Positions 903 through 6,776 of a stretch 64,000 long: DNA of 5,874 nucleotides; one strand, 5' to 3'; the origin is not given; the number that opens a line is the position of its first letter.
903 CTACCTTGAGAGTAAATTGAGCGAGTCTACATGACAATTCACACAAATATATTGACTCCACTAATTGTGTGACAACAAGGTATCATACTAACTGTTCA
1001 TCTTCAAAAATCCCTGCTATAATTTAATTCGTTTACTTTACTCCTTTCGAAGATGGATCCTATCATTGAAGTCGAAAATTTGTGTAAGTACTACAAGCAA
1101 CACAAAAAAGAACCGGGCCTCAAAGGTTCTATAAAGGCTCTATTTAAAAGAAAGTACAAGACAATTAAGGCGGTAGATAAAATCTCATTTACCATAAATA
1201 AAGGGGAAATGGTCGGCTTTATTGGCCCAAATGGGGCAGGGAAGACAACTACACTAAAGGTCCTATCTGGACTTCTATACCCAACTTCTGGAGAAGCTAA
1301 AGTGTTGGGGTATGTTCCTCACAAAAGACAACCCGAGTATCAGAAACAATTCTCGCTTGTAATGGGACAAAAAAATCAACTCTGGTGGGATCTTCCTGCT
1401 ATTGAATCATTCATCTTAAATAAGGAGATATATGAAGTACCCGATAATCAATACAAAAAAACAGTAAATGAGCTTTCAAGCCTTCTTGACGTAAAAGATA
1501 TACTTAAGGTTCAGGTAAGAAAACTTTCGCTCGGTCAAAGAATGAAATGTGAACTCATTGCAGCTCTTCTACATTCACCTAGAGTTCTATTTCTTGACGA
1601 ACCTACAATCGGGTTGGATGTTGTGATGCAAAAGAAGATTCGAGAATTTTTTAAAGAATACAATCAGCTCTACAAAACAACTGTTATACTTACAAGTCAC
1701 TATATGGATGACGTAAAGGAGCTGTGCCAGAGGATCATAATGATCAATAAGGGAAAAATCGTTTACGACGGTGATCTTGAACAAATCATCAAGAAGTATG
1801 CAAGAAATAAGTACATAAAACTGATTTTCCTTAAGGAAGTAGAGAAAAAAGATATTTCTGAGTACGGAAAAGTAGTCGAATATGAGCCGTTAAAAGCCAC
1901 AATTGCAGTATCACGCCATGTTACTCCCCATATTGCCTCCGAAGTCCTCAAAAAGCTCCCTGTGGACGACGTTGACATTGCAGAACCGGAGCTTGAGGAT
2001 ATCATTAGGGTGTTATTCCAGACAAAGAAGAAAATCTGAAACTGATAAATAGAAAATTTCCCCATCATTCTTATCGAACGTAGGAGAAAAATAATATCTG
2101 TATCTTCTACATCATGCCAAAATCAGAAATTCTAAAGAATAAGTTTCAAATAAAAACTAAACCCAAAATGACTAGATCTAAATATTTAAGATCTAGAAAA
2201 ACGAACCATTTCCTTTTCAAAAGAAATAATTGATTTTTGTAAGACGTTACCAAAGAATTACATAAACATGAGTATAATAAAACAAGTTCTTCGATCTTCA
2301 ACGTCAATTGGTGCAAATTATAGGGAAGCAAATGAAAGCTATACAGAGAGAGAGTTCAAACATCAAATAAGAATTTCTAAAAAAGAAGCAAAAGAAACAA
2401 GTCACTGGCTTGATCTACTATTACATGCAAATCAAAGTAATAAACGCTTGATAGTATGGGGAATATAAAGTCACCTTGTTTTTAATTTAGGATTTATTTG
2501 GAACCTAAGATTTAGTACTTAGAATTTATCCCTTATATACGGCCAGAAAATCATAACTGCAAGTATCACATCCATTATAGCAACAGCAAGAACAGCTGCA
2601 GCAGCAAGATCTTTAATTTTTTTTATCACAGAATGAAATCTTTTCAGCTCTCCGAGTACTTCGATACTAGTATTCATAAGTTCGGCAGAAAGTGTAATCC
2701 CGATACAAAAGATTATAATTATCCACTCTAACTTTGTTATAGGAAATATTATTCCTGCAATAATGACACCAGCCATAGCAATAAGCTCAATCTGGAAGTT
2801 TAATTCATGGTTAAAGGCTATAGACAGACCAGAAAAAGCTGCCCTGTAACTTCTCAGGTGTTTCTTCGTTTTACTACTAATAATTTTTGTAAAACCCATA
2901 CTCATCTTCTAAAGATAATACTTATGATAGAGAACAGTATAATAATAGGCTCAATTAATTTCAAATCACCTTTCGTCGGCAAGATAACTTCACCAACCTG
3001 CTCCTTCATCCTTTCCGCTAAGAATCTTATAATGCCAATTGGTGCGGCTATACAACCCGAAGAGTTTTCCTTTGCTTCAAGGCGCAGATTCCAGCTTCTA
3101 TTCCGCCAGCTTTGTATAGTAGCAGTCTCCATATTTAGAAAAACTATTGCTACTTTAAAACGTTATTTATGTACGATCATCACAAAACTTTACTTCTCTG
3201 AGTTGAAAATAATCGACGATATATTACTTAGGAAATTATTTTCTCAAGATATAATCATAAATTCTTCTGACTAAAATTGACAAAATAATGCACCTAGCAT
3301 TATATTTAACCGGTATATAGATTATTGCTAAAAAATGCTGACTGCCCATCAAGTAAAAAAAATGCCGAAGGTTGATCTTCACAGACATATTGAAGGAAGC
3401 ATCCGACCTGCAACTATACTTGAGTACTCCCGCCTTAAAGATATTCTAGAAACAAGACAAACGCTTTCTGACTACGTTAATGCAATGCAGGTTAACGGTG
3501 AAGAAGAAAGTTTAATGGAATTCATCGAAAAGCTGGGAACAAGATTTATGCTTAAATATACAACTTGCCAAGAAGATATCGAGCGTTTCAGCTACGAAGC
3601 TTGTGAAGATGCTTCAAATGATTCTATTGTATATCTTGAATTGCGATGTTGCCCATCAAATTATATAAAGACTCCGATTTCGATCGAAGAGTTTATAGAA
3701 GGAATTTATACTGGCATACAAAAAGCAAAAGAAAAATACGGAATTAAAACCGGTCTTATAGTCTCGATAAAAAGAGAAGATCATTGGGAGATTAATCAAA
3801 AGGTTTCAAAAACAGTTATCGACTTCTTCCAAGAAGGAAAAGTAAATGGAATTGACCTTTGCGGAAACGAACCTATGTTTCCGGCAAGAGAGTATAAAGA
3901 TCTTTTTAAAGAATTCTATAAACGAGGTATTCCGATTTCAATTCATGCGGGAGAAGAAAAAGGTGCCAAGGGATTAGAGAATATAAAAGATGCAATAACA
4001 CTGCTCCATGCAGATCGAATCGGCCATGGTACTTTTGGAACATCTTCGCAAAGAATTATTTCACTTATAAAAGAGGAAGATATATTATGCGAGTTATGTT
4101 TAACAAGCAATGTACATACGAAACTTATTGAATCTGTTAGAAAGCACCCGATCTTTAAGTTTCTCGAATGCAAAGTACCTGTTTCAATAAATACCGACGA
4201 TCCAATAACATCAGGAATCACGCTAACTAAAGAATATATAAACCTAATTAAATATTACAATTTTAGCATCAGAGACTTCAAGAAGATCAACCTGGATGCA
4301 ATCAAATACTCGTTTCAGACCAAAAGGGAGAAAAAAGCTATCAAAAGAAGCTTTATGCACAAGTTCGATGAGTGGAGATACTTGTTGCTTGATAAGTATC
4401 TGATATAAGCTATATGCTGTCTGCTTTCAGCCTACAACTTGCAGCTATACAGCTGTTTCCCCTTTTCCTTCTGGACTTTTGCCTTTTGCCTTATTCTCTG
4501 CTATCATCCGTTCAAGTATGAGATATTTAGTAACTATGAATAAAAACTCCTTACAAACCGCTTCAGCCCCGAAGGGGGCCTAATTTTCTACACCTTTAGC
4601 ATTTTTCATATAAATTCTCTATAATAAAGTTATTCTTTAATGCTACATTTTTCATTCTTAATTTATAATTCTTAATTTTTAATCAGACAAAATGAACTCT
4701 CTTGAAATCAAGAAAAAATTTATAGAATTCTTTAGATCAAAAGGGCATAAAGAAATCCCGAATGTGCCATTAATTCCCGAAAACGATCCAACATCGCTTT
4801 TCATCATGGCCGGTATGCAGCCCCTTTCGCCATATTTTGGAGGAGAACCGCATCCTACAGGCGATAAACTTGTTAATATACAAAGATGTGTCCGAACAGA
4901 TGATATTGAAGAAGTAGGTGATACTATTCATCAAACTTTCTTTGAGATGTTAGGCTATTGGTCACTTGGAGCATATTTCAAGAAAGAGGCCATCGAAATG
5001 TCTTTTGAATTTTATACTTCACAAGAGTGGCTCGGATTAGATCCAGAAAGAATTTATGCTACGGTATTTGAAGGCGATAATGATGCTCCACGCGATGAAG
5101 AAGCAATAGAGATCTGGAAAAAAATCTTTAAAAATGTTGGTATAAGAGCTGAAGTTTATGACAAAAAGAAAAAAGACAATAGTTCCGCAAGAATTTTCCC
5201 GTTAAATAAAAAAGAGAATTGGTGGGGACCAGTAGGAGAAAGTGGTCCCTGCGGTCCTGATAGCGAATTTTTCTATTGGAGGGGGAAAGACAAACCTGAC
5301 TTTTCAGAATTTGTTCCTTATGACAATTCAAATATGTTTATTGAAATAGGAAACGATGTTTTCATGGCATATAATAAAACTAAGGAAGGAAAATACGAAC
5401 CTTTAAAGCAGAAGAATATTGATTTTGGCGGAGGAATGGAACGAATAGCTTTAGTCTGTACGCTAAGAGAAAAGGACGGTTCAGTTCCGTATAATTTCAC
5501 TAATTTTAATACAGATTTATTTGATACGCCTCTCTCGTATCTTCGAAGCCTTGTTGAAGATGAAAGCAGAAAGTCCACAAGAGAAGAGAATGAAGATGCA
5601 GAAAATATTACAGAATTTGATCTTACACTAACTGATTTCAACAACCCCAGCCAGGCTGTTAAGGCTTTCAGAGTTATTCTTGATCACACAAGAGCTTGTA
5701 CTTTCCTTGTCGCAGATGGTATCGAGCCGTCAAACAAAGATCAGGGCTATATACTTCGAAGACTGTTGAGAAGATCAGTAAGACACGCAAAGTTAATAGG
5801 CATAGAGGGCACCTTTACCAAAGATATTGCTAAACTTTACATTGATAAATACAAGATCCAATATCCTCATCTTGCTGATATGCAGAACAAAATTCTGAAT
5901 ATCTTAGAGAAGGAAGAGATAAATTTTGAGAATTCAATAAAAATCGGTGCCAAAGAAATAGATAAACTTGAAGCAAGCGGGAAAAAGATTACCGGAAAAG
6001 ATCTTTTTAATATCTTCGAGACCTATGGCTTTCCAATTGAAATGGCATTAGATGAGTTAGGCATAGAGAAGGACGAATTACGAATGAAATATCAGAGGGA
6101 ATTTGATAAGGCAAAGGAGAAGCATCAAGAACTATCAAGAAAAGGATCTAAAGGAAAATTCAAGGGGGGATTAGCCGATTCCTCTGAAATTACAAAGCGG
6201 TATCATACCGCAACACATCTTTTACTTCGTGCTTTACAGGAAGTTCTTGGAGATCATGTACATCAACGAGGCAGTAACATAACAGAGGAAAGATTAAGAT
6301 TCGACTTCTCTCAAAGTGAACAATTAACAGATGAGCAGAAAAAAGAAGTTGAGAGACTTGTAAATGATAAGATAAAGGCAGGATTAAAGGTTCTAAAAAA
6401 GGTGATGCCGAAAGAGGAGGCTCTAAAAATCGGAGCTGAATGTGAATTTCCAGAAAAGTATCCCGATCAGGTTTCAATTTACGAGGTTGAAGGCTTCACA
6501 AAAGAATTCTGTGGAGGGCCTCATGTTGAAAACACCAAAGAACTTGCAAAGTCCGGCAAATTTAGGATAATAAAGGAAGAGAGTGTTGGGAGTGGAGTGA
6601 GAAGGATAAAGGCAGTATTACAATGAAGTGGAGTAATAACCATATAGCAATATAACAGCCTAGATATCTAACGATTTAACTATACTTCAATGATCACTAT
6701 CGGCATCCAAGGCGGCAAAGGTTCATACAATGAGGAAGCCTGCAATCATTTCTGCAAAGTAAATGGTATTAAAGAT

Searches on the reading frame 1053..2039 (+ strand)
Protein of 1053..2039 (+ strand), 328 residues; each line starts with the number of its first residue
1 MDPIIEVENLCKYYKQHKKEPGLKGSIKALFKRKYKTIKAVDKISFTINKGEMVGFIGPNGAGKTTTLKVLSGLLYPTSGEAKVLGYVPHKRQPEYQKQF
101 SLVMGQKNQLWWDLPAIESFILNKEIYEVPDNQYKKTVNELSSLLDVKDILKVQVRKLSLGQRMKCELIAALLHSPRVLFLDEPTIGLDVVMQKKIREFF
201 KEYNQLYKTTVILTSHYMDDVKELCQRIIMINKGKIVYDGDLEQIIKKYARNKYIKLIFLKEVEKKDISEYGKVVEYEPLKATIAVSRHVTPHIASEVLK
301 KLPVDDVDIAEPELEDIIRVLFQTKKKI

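Call 53: search_protein_families(library=pfam, proteins=[window:1053-2039:+], max_evalue=0.001)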
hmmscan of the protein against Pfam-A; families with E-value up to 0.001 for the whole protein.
window:1053-2039:+ (328 aa): 2 families
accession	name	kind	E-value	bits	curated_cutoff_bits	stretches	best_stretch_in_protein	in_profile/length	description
PF00005.33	ABC_tran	-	7.2e-27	95.1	25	1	42-185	2-136/137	ABC transporter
PF13304.12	AAA_21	-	6.6e-18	66.2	27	1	141-216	221-298/304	AAA domain, putative AbiEii toxin, Type IV TA system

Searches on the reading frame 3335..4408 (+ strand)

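Call 53: search_protein_families(library=pfam, proteins=[window:3335-4408:+], max_evalue=0.001)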
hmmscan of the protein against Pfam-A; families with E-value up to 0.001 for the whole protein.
window:3335-4408:+ (357 aa): 1 family
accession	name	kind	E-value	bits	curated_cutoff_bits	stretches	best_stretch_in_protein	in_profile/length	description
PF00962.28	A_deaminase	-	4.8e-73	246.5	27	1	11-337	1-324/330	Adenosine deaminase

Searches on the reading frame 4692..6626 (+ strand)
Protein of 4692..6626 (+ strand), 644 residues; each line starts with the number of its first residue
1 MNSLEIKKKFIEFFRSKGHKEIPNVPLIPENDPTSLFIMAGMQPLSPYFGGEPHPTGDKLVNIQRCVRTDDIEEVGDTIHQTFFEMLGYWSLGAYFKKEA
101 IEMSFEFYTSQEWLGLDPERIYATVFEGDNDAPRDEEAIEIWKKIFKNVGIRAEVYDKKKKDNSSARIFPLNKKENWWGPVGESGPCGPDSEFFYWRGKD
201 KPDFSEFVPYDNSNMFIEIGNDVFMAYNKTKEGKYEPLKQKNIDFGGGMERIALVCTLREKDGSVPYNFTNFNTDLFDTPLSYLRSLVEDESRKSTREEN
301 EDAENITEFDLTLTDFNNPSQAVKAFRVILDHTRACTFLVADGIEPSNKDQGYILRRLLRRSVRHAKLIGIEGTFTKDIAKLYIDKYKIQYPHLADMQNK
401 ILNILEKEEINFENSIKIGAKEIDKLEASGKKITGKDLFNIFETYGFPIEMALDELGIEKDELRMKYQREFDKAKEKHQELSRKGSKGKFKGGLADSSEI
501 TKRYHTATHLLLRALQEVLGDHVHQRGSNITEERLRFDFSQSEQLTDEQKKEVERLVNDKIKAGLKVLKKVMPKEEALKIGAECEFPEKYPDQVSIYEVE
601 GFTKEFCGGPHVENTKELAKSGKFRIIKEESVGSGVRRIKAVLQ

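Call 53: search_protein_families(library=pfam, proteins=[window:4692-6626:+], max_evalue=0.001)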
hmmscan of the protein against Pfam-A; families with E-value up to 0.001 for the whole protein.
window:4692-6626:+ (644 aa): 2 families
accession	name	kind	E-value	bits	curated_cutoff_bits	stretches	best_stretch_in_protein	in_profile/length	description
PF01411.24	tRNA-synt_2c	-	6.5e-109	365.4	30.3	1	5-505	1-449/552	tRNA synthetases class II (A)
PF07973.19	tRNA_SAD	-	5.7e-14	52.2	24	1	594-639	1-43/44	Threonyl and Alanyl tRNA synthetase second additional domain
